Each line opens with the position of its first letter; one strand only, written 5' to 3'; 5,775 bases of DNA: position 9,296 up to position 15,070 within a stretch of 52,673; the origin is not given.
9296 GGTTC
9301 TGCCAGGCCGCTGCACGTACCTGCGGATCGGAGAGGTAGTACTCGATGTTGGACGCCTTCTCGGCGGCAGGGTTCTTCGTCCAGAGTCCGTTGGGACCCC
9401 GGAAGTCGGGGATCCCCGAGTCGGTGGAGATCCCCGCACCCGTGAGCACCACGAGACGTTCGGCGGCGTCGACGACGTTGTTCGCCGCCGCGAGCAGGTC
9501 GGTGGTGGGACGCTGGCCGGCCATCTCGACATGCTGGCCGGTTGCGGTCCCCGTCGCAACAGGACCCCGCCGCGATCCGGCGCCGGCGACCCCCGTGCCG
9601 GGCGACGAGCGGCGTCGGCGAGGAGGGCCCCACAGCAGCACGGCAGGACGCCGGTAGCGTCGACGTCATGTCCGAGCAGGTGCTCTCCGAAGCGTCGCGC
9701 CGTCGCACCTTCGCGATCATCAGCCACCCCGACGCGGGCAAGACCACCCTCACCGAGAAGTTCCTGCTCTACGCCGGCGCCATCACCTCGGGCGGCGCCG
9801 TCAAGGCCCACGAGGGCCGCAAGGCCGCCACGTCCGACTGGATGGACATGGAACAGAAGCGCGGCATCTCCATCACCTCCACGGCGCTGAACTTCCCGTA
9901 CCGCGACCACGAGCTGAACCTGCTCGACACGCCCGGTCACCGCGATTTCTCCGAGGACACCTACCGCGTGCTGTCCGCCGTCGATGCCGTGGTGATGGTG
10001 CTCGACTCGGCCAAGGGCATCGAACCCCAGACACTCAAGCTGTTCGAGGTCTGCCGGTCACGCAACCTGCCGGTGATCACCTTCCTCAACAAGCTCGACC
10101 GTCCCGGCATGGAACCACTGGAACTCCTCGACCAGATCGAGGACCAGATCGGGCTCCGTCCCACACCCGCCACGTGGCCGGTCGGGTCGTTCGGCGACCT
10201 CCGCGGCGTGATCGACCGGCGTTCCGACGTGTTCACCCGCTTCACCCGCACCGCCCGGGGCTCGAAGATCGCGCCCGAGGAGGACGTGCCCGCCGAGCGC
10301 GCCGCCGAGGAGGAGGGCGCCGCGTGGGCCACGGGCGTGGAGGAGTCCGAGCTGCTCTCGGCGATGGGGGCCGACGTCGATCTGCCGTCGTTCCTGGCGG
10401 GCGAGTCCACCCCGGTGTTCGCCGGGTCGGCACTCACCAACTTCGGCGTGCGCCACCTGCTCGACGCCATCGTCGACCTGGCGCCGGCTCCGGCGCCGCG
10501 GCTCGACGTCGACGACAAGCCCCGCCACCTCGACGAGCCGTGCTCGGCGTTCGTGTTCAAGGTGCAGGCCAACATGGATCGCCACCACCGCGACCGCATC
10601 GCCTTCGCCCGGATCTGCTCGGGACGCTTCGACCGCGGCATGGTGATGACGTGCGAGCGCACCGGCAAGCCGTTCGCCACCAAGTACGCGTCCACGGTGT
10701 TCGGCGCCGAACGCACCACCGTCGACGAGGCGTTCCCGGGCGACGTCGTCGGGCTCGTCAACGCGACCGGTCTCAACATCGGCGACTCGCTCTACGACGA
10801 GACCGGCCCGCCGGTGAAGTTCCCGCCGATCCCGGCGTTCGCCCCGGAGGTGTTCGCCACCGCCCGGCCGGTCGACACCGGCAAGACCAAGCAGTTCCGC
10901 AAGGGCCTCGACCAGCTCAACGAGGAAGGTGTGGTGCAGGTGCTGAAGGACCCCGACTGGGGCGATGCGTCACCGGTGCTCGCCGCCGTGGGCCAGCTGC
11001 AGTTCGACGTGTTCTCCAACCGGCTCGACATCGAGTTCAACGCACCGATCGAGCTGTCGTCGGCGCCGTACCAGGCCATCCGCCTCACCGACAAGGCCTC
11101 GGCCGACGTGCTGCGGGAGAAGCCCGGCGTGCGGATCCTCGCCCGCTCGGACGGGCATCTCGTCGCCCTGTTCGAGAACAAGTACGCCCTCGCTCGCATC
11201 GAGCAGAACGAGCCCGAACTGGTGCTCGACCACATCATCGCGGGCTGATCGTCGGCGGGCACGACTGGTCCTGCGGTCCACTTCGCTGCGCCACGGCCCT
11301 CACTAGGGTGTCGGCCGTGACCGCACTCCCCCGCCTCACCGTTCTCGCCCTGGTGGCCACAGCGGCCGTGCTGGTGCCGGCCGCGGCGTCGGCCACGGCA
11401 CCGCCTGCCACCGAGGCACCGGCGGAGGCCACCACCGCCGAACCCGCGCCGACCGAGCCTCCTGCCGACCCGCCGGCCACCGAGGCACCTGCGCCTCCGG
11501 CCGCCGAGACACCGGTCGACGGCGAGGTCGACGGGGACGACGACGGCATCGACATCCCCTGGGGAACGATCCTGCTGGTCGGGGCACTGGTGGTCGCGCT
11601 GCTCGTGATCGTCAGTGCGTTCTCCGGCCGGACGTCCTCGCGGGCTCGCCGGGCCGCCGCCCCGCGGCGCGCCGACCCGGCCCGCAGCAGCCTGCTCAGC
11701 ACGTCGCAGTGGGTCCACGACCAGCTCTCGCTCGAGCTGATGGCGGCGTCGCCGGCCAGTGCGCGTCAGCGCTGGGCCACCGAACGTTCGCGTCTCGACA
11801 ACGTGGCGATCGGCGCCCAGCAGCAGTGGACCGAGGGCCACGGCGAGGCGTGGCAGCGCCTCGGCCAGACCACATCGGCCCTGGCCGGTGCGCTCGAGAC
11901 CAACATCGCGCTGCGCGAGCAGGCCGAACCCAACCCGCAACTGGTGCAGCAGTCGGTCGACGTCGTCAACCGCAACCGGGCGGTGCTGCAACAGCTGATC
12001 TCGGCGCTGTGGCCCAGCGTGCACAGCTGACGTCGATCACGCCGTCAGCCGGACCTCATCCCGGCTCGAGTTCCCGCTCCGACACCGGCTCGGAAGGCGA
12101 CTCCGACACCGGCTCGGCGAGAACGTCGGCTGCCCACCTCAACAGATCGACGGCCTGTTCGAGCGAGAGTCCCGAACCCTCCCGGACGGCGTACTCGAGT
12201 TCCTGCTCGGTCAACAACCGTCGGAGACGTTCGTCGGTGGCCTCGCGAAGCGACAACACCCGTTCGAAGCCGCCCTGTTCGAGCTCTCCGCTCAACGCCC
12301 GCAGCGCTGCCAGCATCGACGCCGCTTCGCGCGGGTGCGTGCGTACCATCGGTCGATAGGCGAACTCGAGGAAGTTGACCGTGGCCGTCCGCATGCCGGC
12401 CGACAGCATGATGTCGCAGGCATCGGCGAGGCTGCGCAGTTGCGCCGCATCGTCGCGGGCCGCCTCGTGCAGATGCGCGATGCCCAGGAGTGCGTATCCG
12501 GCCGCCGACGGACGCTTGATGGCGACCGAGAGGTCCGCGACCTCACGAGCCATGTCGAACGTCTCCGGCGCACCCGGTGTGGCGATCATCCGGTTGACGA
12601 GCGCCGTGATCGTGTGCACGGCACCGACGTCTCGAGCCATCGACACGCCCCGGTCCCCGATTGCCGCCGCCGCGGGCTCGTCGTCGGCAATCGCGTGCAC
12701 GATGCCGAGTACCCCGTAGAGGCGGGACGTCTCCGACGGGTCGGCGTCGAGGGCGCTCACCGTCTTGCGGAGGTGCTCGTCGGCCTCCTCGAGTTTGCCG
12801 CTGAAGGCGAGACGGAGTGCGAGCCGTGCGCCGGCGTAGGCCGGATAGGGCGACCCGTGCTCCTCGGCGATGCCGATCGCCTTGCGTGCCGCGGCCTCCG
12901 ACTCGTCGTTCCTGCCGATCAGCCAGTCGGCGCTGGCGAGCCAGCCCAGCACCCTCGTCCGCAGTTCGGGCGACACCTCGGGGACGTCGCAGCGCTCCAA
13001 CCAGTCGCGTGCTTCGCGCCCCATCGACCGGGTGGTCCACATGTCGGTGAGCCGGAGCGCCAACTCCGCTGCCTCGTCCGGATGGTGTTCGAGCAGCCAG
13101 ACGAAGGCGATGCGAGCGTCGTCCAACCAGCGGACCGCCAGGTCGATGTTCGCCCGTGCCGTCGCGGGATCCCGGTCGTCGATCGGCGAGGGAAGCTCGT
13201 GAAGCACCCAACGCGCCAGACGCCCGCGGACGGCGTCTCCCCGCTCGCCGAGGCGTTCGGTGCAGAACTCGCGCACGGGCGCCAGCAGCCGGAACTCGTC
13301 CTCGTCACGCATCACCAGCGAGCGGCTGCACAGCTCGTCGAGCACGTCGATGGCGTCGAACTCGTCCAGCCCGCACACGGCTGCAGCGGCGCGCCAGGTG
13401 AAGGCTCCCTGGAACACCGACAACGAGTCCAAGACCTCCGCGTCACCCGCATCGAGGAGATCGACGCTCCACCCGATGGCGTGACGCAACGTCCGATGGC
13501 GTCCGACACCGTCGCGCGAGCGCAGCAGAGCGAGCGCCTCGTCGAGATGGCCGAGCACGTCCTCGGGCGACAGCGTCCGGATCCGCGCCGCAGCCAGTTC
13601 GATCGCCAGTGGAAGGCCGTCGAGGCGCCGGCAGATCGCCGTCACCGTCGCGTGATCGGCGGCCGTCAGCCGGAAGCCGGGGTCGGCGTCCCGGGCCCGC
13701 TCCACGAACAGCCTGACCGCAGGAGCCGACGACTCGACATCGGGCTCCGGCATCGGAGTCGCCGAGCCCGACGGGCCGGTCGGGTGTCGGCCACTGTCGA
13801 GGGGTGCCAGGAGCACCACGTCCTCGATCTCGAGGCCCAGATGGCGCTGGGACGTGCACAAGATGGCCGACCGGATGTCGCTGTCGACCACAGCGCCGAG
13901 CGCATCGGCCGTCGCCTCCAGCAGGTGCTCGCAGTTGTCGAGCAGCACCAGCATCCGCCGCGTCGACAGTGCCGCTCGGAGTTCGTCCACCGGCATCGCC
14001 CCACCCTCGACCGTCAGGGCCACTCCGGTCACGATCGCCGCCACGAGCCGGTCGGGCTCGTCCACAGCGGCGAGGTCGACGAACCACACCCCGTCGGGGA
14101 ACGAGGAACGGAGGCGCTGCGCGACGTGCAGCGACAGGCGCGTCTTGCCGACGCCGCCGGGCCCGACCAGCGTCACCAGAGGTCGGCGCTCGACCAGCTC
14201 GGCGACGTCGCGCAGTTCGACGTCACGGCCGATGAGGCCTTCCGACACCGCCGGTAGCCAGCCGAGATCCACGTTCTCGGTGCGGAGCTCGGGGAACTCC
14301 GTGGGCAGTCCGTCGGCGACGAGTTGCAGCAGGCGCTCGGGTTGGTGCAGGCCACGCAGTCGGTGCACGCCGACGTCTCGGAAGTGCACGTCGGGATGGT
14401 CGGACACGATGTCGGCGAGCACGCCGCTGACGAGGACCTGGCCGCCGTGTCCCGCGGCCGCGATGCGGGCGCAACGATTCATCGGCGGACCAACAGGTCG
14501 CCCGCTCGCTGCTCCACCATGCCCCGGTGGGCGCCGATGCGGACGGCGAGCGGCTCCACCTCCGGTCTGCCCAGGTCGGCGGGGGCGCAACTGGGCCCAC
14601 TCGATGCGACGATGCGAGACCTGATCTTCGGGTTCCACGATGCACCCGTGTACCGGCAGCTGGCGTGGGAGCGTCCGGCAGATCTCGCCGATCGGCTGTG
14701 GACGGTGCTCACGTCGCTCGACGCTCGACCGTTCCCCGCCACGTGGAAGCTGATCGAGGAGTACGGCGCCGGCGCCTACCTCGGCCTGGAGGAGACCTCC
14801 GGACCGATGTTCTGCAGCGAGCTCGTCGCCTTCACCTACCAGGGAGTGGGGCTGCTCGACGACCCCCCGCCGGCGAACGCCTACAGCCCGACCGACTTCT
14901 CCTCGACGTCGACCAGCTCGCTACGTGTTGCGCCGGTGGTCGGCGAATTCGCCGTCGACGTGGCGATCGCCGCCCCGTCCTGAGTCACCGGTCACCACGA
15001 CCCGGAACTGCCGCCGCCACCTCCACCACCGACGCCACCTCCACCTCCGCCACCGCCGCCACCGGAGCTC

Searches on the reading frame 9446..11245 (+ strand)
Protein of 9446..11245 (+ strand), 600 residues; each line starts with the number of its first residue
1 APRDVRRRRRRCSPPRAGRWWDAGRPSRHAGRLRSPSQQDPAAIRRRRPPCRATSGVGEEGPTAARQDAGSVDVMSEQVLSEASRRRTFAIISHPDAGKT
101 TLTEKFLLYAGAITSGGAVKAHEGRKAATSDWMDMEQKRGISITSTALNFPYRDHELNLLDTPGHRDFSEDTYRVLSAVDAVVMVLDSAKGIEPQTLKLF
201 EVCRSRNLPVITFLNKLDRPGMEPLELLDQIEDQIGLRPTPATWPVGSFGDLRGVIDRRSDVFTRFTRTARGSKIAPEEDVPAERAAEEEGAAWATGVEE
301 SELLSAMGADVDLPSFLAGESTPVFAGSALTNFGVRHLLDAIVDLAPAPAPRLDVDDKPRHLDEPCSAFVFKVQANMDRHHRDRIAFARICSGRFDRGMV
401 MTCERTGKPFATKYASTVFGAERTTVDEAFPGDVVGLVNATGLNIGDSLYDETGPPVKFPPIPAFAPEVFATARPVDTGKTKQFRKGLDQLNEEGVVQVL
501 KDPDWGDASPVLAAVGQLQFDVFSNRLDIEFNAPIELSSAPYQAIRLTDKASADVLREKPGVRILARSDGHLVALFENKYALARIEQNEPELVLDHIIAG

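Call 27: search_protein_families(library=pfam, proteins=[window:9446-11245:+], max_evalue=0.00001)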
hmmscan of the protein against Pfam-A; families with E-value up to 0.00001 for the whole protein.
window:9446-11245:+ (600 aa): 4 families
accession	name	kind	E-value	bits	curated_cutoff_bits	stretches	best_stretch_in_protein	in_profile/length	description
PF00009.33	GTP_EFTU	-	3.2e-52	177.3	26.5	1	85-347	2-187/188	Elongation factor Tu GTP binding domain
PF16658.11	RF3_C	-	4.3e-36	124.1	40.1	1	459-584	1-130/132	Class II release factor RF3, C-terminal domain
PF22042.2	EF-G_D2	-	2.4e-21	76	27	1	366-451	2-83/84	Elongation factor G domain 2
PF01926.29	MMR_HSR1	-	1.3e-06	28.9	21.9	1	90-216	3-113/113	50S ribosome-binding GTPase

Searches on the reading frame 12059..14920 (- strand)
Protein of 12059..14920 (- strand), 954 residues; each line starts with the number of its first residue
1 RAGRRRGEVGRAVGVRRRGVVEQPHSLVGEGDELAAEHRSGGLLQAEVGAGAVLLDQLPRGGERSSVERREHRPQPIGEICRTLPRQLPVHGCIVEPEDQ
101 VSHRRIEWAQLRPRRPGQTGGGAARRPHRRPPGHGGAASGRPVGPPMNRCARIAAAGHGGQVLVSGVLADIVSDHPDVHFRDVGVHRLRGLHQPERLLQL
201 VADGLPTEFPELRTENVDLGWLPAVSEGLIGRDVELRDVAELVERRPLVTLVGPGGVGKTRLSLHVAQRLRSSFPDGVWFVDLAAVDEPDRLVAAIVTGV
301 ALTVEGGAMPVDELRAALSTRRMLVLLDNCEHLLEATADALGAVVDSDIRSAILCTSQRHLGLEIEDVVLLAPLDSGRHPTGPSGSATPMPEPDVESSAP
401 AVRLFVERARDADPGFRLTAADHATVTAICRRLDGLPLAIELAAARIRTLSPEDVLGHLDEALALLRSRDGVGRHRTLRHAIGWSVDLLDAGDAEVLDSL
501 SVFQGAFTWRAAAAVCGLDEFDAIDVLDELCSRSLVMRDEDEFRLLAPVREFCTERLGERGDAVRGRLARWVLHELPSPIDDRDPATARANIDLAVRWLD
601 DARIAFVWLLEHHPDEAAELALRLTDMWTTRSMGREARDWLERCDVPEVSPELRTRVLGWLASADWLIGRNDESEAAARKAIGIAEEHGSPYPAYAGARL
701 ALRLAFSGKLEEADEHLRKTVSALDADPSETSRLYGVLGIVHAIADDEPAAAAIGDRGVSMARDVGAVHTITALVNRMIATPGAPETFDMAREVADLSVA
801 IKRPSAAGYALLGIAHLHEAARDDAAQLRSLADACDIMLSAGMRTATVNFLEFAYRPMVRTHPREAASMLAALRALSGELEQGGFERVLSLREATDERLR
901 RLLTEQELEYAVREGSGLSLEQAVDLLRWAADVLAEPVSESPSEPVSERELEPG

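Call 27: search_protein_families(library=pfam, proteins=[window:12059-14920:-], max_evalue=0.00001)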
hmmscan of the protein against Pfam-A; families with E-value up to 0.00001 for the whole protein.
window:12059-14920:- (954 aa): 2 families
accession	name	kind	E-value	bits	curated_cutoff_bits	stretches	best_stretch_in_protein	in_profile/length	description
PF13401.12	AAA_22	-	1.9e-06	28.7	27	1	245-341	4-101/130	AAA domain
PF13191.12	AAA_16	-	6.8e-06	27.1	32.6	1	229-309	2-85/167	AAA ATPase domain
